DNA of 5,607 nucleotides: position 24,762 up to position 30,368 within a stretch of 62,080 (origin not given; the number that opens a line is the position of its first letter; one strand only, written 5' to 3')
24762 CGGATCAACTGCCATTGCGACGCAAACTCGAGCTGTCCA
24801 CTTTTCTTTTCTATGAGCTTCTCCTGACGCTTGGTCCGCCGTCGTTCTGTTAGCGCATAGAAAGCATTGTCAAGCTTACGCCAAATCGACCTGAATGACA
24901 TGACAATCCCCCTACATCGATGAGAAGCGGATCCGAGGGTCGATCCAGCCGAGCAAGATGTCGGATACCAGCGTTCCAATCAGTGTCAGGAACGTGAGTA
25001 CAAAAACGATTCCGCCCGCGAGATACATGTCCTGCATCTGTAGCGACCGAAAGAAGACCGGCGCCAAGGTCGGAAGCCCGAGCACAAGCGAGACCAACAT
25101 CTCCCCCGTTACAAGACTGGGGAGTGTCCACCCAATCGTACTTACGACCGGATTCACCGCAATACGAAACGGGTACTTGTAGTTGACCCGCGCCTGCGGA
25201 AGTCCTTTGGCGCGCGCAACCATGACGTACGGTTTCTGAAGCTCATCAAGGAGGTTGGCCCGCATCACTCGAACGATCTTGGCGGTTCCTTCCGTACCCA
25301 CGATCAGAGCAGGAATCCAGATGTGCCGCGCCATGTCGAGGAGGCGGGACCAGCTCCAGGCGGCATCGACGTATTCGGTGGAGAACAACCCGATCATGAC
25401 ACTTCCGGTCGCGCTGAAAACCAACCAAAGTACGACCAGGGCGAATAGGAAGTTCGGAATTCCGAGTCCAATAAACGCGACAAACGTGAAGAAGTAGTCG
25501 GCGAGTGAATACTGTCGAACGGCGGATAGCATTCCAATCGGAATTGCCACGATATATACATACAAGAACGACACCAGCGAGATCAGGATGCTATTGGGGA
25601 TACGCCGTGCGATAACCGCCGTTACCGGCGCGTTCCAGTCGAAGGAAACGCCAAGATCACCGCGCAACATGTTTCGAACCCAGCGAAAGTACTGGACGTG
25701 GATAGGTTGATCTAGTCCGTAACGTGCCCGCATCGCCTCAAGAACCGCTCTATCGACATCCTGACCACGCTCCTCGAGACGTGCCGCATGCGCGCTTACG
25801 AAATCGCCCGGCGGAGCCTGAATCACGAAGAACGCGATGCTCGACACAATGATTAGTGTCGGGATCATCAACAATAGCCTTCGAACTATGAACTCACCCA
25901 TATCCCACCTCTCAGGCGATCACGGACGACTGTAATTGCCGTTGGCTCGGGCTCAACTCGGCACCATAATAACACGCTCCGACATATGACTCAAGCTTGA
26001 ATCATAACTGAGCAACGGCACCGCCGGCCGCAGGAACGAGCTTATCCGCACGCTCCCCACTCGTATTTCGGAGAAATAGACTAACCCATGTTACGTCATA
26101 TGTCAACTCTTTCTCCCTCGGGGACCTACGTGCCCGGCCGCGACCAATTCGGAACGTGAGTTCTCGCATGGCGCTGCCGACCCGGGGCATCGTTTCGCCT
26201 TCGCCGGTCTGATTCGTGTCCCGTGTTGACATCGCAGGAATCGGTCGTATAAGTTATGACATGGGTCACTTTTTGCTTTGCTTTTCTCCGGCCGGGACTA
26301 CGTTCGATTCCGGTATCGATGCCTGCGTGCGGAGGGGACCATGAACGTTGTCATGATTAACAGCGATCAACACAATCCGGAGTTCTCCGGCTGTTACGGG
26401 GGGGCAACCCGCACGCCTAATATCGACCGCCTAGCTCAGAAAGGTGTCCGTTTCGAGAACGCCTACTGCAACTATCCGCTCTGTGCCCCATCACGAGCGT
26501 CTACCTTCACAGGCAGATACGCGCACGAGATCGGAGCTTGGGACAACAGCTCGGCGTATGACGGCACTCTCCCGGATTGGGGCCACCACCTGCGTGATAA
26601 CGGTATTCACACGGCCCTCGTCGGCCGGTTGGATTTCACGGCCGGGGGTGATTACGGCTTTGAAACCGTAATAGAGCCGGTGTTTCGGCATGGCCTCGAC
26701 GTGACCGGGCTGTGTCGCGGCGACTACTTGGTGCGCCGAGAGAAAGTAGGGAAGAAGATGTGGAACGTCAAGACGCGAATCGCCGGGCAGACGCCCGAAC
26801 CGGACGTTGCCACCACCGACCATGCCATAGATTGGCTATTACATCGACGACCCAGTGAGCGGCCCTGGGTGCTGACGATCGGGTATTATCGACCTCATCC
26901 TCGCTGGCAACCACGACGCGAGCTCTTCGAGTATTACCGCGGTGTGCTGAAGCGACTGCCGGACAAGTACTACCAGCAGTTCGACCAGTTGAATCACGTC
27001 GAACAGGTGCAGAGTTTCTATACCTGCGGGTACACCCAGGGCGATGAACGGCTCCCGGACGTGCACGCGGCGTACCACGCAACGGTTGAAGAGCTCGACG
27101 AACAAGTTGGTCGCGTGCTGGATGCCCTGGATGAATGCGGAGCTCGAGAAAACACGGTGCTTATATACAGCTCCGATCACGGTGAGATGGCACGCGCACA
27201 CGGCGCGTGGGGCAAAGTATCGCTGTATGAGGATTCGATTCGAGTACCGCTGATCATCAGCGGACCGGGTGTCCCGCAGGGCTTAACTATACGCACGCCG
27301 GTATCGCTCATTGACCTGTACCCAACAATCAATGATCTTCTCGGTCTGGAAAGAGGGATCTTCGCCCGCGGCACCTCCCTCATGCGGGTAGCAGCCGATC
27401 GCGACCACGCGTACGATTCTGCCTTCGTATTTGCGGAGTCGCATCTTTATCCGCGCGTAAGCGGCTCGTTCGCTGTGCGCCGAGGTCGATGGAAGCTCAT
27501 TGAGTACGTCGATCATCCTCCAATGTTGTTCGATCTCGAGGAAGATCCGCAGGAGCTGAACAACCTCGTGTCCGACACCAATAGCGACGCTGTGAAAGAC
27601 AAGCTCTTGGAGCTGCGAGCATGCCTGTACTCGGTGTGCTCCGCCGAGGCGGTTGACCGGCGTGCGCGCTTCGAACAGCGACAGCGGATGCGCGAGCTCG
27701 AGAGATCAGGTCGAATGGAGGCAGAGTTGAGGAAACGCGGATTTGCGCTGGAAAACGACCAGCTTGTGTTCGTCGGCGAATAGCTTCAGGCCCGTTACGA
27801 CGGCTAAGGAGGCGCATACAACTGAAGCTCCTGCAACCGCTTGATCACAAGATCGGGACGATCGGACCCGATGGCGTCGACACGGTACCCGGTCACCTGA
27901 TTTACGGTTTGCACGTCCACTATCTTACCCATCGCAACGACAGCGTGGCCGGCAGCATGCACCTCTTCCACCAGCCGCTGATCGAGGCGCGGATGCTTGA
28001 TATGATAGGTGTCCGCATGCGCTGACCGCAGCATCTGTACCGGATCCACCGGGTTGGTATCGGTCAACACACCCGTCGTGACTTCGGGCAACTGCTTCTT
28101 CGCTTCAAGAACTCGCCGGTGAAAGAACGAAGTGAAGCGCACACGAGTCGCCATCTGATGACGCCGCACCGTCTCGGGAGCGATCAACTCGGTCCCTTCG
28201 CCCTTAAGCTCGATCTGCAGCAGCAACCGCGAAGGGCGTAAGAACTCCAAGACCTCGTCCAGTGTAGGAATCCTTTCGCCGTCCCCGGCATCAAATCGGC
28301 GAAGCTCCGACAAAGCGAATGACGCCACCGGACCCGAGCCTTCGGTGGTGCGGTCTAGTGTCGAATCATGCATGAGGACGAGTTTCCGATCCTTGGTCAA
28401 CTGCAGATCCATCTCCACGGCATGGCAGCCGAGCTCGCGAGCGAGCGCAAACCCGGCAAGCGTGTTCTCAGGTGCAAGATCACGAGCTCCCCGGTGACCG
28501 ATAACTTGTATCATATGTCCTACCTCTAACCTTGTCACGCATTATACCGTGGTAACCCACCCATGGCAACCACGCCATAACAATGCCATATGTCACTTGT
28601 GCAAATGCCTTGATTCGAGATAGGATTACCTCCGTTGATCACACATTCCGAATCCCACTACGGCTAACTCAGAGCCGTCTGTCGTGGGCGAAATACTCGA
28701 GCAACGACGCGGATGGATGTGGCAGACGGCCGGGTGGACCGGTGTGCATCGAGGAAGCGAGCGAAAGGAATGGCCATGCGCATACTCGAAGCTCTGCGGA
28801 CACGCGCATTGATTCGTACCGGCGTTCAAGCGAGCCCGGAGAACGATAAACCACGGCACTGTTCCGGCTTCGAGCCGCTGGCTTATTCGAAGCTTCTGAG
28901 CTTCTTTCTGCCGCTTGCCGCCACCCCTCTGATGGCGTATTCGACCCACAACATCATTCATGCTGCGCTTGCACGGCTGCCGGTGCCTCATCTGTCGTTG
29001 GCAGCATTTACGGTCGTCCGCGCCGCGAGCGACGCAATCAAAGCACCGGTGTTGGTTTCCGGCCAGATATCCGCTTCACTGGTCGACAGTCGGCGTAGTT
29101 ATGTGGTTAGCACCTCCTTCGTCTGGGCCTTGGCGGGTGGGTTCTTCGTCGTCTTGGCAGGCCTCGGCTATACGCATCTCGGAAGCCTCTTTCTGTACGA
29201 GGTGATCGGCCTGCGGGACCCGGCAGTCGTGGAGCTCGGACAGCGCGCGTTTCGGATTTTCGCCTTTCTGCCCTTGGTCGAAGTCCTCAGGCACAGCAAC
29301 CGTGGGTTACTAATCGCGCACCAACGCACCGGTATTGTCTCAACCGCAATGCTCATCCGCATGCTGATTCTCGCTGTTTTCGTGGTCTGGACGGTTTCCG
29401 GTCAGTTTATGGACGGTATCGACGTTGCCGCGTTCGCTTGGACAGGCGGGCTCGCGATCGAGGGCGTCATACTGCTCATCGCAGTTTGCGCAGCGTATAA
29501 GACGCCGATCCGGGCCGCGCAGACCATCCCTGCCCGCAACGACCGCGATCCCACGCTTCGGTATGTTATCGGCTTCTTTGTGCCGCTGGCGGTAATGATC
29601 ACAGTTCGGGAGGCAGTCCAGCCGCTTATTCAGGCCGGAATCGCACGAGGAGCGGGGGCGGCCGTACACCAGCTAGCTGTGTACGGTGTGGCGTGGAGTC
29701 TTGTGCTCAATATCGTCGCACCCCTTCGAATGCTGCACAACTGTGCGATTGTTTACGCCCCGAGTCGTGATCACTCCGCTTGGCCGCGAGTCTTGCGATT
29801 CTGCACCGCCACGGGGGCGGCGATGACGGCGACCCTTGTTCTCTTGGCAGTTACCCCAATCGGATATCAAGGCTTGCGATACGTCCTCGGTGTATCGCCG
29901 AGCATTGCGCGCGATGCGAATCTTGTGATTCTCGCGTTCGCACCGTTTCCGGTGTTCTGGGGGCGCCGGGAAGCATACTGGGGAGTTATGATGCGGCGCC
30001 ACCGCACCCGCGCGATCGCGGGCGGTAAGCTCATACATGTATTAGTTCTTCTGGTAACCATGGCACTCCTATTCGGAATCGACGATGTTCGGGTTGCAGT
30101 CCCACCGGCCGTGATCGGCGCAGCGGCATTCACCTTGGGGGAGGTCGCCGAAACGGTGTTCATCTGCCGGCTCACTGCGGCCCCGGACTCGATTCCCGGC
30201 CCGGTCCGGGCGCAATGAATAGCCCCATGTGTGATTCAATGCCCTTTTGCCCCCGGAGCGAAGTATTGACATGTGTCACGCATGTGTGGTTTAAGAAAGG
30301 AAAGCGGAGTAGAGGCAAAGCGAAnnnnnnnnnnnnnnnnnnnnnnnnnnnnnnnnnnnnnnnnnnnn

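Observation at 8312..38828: A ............-type motif recurs in essentially every promoter region of the sulfatase island, suggesting one regulon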

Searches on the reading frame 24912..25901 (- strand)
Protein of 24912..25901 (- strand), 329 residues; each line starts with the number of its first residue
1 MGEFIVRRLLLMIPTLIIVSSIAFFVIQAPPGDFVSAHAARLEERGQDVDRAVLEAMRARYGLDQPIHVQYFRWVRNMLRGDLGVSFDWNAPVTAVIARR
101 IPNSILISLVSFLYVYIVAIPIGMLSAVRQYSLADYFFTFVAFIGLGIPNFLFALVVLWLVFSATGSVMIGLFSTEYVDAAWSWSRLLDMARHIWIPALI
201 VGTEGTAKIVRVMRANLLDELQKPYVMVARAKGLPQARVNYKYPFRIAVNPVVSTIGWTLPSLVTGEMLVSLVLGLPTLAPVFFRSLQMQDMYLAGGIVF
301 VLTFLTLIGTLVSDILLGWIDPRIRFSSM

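Call 7: search_protein_families(library=pfam, proteins=[window:24912-25901:-])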
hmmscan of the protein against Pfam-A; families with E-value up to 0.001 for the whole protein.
window:24912-25901:- (329 aa): 2 families
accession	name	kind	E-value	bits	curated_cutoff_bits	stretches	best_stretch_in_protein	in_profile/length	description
PF00528.27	BPD_transp_1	-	1.3e-24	87.4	26.4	1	119-325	1-183/184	Binding-protein-dependent transport system inner membrane component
PF19300.4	BPD_transp_1_N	-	6.3e-12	46.1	23.8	1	1-105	1-111/114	Binding-prot-dependent transport system membrane comp, N-term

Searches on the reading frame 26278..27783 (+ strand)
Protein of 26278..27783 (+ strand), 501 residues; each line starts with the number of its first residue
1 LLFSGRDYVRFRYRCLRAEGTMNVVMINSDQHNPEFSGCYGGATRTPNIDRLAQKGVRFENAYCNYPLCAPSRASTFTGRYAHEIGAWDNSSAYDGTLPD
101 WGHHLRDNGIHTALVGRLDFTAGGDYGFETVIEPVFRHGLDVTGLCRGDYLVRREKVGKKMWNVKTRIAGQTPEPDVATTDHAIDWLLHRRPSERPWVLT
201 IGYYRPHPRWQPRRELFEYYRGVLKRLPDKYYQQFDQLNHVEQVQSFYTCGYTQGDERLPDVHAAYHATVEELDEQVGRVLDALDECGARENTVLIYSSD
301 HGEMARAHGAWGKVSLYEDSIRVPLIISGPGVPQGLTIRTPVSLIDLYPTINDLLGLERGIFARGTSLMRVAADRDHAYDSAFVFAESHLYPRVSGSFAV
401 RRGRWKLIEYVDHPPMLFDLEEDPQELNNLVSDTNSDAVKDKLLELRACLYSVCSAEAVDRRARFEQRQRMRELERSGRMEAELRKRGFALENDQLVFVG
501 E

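Call 7: search_protein_families(library=pfam, proteins=[window:26278-27783:+])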
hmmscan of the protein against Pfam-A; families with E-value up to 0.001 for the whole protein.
window:26278-27783:+ (501 aa): 4 families
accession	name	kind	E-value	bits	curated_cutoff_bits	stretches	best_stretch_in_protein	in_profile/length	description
PF00884.28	Sulfatase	-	1.4e-45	156.3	25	1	23-356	2-300/301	Sulfatase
PF16347.10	SGSH_C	-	2.9e-17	63.7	29.3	1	308-444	3-145/154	N-sulphoglucosamine sulphohydrolase, C-terminal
PF01663.27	Phosphodiest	-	1.5e-10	41.6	23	1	24-302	1-220/342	Type I phosphodiesterase / nucleotide pyrophosphatase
PF01676.23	Metalloenzyme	-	0.00066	19.7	24.3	0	264-358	167-251/252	Metalloenzyme superfamily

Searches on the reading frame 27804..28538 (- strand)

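Call 7: search_protein_families(library=pfam, proteins=[window:27804-28538:-])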
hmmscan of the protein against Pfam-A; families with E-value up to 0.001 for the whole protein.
window:27804-28538:- (244 aa): 1 family
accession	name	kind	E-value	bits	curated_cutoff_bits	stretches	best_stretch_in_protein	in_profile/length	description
PF03009.23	GDPD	-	2.3e-35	123.3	23.6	1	15-230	1-244/244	Glycerophosphoryl diester phosphodiesterase family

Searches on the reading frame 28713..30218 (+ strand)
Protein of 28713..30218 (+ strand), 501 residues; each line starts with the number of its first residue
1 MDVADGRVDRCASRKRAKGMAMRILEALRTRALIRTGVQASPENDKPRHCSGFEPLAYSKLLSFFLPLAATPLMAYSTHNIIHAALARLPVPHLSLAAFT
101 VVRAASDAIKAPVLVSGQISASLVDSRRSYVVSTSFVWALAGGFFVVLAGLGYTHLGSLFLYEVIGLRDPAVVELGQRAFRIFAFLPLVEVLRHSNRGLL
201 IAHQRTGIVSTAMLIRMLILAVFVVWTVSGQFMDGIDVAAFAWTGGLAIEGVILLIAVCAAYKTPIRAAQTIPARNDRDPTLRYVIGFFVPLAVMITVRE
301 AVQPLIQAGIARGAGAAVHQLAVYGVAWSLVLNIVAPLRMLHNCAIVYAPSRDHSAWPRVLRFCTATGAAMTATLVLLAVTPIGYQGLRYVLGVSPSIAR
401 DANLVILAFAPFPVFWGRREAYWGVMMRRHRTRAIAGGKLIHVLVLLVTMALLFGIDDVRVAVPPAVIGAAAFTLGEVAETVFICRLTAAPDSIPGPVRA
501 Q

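Call 7: search_protein_families(library=pfam, proteins=[window:28713-30218:+])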
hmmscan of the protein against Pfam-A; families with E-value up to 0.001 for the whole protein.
window:28713-30218:+ (501 aa): 1 family
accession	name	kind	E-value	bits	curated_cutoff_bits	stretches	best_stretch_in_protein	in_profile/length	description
PF07260.16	ANKH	-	5.3e-12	46.1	22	2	285-455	13-181/344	Progressive ankylosis protein (ANKH)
